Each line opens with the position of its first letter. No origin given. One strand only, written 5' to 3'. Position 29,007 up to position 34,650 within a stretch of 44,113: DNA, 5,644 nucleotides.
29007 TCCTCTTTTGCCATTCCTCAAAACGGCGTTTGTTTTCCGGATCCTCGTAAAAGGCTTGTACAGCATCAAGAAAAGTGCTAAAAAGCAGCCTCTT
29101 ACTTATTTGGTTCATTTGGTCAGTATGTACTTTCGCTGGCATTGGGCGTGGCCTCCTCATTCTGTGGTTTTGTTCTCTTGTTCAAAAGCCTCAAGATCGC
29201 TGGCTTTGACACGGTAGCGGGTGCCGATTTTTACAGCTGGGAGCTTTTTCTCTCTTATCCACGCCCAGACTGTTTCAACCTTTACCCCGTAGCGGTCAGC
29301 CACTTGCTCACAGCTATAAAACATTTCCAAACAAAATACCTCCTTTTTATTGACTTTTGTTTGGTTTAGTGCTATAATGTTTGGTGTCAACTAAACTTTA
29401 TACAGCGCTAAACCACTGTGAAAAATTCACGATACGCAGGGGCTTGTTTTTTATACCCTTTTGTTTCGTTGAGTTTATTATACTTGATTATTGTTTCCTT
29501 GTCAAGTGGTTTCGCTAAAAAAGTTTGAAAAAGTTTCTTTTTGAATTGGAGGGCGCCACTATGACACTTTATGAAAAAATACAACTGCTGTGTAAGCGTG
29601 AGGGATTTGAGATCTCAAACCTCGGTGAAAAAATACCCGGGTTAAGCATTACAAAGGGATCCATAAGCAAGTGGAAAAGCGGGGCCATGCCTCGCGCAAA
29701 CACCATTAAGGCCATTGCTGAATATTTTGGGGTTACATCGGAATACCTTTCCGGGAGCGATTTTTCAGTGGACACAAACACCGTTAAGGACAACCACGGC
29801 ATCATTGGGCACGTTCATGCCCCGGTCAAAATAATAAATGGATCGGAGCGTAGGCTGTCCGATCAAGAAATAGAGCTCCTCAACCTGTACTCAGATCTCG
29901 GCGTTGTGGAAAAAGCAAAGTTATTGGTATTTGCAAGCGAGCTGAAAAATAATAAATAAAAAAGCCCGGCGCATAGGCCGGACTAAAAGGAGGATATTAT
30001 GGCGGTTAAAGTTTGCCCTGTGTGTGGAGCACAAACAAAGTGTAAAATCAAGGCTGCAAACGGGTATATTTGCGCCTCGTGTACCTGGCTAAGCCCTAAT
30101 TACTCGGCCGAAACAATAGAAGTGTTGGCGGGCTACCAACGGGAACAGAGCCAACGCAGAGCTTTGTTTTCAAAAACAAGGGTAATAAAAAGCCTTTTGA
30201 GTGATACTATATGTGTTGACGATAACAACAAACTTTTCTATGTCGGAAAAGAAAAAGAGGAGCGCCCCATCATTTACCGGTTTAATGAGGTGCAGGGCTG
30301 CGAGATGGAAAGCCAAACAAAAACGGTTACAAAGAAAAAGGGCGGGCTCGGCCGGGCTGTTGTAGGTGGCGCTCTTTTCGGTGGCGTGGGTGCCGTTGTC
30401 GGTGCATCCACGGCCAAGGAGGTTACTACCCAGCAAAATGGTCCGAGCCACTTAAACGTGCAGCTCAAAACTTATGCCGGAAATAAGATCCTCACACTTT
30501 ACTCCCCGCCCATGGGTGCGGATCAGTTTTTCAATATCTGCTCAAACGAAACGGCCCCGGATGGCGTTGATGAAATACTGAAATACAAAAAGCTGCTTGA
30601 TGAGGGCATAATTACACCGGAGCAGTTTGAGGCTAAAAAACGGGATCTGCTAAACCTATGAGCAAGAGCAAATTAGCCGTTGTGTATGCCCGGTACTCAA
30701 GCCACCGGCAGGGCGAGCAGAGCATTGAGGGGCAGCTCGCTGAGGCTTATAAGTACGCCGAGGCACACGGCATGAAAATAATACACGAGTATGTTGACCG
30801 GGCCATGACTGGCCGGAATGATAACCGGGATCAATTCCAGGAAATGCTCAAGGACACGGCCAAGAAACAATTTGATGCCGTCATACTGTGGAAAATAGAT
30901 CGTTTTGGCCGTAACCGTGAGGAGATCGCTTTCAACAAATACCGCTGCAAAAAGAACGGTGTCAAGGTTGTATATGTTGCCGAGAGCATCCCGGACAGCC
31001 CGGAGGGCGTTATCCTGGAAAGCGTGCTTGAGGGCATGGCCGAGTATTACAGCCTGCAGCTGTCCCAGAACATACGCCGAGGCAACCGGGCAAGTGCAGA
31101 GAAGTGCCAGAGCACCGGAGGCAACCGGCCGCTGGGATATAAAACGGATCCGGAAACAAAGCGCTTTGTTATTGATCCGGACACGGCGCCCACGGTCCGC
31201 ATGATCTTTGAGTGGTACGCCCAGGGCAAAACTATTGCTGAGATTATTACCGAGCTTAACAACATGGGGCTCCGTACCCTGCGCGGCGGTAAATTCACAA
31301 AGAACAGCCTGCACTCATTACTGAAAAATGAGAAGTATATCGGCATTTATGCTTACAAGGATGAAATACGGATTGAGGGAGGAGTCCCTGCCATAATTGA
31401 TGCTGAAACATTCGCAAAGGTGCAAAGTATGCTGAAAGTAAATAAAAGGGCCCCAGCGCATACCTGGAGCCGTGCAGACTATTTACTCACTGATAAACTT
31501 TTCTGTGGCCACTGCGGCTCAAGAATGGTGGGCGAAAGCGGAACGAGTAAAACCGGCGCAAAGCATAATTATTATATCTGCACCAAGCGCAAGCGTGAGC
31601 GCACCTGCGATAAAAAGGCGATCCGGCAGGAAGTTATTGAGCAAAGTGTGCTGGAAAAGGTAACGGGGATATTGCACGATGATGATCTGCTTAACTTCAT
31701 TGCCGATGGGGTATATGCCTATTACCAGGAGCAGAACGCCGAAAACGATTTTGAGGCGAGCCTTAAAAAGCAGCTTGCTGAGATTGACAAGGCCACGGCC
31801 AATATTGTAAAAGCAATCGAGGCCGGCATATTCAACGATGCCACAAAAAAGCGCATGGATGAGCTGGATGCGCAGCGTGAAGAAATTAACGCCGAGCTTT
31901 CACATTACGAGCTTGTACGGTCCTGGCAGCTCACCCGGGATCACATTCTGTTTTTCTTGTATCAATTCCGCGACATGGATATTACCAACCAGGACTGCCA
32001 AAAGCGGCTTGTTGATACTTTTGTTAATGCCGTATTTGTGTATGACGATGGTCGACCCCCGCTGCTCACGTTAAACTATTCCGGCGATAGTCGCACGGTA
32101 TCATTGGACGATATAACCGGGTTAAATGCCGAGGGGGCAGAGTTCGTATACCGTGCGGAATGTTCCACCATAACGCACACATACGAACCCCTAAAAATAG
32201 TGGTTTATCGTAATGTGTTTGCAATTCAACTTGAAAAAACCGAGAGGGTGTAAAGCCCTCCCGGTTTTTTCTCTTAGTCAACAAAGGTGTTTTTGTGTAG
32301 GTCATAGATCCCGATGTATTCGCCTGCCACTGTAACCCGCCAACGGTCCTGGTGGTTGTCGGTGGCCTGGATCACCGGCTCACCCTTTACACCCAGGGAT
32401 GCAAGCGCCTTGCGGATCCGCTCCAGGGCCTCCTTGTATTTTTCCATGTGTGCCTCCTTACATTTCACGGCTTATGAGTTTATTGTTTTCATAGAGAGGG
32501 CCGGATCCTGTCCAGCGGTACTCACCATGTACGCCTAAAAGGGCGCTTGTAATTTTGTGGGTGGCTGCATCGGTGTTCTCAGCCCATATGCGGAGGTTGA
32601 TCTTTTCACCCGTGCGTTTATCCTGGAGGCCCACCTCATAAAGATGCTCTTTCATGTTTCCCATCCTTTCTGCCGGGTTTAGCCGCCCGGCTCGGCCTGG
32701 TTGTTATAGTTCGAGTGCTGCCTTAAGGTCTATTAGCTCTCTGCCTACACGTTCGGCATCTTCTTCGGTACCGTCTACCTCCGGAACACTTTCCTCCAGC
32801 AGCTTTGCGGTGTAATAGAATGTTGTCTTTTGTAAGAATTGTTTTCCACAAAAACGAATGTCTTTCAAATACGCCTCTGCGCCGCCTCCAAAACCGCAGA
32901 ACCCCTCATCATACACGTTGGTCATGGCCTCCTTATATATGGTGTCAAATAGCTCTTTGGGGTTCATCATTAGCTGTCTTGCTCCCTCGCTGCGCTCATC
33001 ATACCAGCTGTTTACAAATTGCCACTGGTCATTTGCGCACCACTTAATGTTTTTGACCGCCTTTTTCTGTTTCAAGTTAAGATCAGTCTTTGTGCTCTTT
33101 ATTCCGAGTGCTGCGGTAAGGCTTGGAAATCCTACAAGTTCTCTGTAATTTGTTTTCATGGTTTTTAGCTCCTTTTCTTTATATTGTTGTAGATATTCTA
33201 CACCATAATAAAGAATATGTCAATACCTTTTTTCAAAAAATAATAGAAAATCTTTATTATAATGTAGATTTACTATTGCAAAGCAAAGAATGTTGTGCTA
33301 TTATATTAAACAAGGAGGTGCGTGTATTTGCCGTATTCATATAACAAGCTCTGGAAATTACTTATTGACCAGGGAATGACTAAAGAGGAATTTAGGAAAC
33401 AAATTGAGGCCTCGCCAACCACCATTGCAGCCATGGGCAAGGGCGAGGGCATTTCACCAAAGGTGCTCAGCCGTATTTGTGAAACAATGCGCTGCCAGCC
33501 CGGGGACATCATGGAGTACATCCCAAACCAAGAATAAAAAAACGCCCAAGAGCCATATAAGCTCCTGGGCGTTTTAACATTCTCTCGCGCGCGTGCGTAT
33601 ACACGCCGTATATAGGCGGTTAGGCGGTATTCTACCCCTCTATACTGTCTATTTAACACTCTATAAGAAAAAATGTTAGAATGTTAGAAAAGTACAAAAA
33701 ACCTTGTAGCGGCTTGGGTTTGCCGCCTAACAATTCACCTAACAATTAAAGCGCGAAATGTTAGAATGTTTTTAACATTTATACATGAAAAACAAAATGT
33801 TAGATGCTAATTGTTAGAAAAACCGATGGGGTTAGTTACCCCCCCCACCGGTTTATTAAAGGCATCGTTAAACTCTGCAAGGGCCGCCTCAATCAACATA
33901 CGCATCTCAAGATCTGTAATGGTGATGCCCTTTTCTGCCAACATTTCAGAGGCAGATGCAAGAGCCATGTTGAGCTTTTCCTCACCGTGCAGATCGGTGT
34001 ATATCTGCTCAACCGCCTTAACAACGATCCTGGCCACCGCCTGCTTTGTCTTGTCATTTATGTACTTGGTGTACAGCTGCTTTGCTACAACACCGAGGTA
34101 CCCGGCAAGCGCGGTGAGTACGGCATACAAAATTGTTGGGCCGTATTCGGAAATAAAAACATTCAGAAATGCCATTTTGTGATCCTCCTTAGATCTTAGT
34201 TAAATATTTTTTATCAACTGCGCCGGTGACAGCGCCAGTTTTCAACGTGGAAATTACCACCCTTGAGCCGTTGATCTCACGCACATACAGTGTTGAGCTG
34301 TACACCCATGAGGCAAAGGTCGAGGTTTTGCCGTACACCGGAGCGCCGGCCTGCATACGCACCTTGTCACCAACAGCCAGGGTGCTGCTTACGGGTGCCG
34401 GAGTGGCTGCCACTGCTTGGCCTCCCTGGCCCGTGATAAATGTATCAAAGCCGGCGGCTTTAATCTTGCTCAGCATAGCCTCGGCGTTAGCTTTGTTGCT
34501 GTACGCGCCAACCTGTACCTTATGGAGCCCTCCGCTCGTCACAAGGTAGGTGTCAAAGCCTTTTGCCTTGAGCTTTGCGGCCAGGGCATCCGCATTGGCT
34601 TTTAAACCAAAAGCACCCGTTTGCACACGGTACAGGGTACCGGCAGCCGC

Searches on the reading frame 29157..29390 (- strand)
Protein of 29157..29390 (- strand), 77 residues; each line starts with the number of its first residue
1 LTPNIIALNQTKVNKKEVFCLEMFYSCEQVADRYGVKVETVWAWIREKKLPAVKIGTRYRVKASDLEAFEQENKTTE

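Call 15: search_protein_families(library=phrogs, proteins=[window:29157-29390:-], max_evalue=0.001)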
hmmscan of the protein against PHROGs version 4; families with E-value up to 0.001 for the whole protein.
window:29157-29390:- (77 aa): 7 families
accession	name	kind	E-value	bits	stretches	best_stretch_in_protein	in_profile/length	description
phrog_66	-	integration and excision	1.2e-10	42.6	1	22-75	91-145/412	excisionase and transcriptional regulator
phrog_1864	-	unknown function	2.4e-07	31.6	1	25-58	21-54/73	-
phrog_668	-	DNA, RNA and nucleotide metabolism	2.5e-05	25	1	23-74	62-114/181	HTH DNA binding protein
phrog_6401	-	DNA, RNA and nucleotide metabolism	0.00015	22.6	1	25-69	10-55/64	DNA binding protein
phrog_1840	-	integration and excision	0.00028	22.3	1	25-71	7-54/90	excisionase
phrog_6620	-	integration and excision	0.00078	20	1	25-74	2-53/201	transposase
phrog_15534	-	DNA, RNA and nucleotide metabolism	0.00095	20.7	0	25-73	44-91/93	HTH DNA binding protein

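Call 71: search_protein_families(library=pfam, proteins=[window:29157-29390:-], max_evalue=0.01)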
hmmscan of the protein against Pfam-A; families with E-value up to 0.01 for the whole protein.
window:29157-29390:- (77 aa): 5 families
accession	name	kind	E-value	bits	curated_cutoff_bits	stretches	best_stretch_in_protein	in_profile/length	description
PF12728.13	HTH_17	-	1.4e-14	54.5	27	1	25-73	2-50/51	Helix-turn-helix domain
PF13384.12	HTH_23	-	0.0023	18.1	24.6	1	25-46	18-39/50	Homeodomain-like domain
PF00376.29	MerR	-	0.0033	17.7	28.2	1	29-61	4-37/38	MerR family regulatory protein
PF21531.3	Rv2175c_wHTH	-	0.0076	16.6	27.1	0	24-54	15-45/57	DNA-binding protein Rv2175c, wHTH domain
PF13411.12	MerR_1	-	0.0082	16.7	21.6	1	25-60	1-36/69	MerR HTH family regulatory protein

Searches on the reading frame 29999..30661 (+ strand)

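Call 15: search_protein_families(library=phrogs, proteins=[window:29999-30661:+], max_evalue=0.001)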
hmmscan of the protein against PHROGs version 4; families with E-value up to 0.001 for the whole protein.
window:29999-30661:+ (220 aa): 6 families
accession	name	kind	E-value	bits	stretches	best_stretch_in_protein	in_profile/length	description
phrog_888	-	unknown function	1e-33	118.3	2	4-156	8-178/271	-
phrog_2700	-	unknown function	7.1e-07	30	1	185-220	296-331/331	-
phrog_20665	-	unknown function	3e-06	27.8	0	187-220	273-306/306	-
phrog_27136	-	unknown function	7.1e-06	26.7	1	92-146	117-169/224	-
phrog_17658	-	unknown function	2.1e-05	25.5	1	96-147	61-112/176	-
phrog_27819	-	unknown function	3.6e-05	24.6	1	74-154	95-177/239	-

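Call 71: search_protein_families(library=pfam, proteins=[window:29999-30661:+], max_evalue=0.01)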
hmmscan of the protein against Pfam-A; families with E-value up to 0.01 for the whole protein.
window:29999-30661:+ (220 aa): 1 family
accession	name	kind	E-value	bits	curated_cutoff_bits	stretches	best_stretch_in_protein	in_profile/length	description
PF09851.14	SHOCT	-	2.4e-08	33.9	27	1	191-218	1-28/28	Short C-terminal domain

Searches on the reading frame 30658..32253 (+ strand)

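Call 15: search_protein_families(library=phrogs, proteins=[window:30658-32253:+], max_evalue=0.001)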
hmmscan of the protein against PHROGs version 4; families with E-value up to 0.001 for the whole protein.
window:30658-32253:+ (531 aa): 4 families
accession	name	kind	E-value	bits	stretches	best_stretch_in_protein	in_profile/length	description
phrog_95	-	integration and excision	2.1e-121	407.6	1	2-468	85-562/651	integrase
phrog_125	-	DNA, RNA and nucleotide metabolism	9.4e-29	101.7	1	3-262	18-251/254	DNA invertase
phrog_6620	-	integration and excision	4.7e-11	43.6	1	3-114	54-159/201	transposase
phrog_7701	-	DNA, RNA and nucleotide metabolism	2.5e-05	25.6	1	158-269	5-95/137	DNA invertase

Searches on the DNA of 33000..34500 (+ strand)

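Call 8: search_dna_similar(query=window:33000-34500:+, collection=phages, mode=near, max_rows=30)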
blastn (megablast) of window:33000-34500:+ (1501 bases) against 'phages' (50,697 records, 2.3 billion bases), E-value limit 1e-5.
No match.

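Call 82: search_rna_families(source=window, start=33500, end=33880, threshold=evalue, max_evalue=1)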
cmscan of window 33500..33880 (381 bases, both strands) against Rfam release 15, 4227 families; matches with E-value up to 1: 4.
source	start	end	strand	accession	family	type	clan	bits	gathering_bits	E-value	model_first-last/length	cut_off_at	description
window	33534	33687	-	RF00514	His_leader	Cis-reg; leader;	-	21.9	49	0.19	1-126/126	no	Histidine operon leader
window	33749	33858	+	RF00616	LhrC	Gene; sRNA;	CL00114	21.3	110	0.65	1-111/111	no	Listeria LhrC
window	33538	33772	-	RF02760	sR035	Gene; sRNA;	-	21.1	233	0.0011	1-206/206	no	sR035 sRNA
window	33536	33599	-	RF02399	NsiR1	Gene; sRNA;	-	16.4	39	0.88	1-60/60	no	Nitrogen stress-induced RNA 1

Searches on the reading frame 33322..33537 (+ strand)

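Call 9: search_protein_families(library=pfam, proteins=[window:33322-33537:+], max_evalue=0.01)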
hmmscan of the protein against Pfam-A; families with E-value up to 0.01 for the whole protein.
window:33322-33537:+ (71 aa): 2 families
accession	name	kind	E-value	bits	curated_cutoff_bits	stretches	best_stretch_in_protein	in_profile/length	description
PF13443.12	HTH_26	-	1.1e-17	64.4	22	1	9-68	1-62/63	Cro/C1-type HTH DNA-binding domain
PF01381.28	HTH_3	-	0.0012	19.3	23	1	13-62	4-54/55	Helix-turn-helix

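Call 10: search_protein_families(library=phrogs, proteins=[window:33322-33537:+], max_evalue=0.001)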
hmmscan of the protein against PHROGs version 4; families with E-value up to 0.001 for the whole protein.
window:33322-33537:+ (71 aa): 1 family
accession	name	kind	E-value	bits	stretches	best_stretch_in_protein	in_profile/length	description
phrog_3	-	transcription regulation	3e-05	25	1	6-67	89-149/430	transcriptional repressor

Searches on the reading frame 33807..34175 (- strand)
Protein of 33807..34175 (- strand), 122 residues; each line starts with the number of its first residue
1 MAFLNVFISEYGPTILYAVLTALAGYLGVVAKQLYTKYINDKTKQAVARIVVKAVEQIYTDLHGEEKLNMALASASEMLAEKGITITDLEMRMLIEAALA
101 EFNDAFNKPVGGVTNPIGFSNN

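Call 9: search_protein_families(library=pfam, proteins=[window:33807-34175:-], max_evalue=0.01)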
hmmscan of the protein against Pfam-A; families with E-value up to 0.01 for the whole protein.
window:33807-34175:- (122 aa): 1 family
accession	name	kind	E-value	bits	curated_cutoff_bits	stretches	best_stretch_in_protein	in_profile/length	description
PF09682.15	Phage_holin_6_1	-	2.6e-19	69.9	24.9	1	14-104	7-101/101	Bacteriophage holin of superfamily 6 (Holin_LLH)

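Call 10: search_protein_families(library=phrogs, proteins=[window:33807-34175:-], max_evalue=0.001)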
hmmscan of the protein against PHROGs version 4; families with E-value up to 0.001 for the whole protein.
window:33807-34175:- (122 aa): 3 families
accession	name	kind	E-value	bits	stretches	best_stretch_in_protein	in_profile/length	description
phrog_608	-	lysis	2e-19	70.9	1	13-108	9-109/111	holin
phrog_6918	-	lysis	6.7e-13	49.7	1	27-108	16-104/114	holin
phrog_2609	-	lysis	3.3e-05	24.8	1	45-106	43-107/145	holin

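Call 22: find_related_loci(query=window:33807-34175:-, collection=viral_contigs, flank=10000)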
Query window:33807-34175:- (122 aa) in viral_contigs; peptide patterns used: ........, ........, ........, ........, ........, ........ (x = any residue, [..] = any of these).
43 stretches matched a pattern; 36 encode a relative of the query (tblastn E <= 1e-3); 35 distinct loci.
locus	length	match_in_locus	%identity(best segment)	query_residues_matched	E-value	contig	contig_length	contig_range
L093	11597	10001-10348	80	1-117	1e-58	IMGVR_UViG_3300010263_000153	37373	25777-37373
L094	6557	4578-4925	79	1-117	5e-58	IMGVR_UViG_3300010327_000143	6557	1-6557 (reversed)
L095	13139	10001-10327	80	1-109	2e-55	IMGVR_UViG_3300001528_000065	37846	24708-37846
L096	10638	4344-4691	70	1-116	2e-51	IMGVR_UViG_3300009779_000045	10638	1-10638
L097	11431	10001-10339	71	3-116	4e-50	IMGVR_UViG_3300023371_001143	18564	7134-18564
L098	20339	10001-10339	71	3-116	4e-50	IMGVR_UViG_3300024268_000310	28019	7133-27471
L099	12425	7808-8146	71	3-116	4e-50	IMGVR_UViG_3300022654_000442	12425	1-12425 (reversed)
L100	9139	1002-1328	72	1-109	3e-48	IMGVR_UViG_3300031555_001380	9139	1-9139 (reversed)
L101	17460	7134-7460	83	1-109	2e-59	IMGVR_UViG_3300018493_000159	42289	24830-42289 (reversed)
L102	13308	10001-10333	66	4-114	4e-46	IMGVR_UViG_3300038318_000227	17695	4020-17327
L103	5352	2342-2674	66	4-114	6e-46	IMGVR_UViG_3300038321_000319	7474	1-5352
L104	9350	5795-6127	66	4-114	6e-46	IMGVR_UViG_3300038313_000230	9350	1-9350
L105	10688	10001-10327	63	1-109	2e-43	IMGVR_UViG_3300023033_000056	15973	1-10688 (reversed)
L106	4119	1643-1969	63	1-109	2e-43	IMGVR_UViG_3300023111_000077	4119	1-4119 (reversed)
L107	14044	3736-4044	66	7-109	4e-43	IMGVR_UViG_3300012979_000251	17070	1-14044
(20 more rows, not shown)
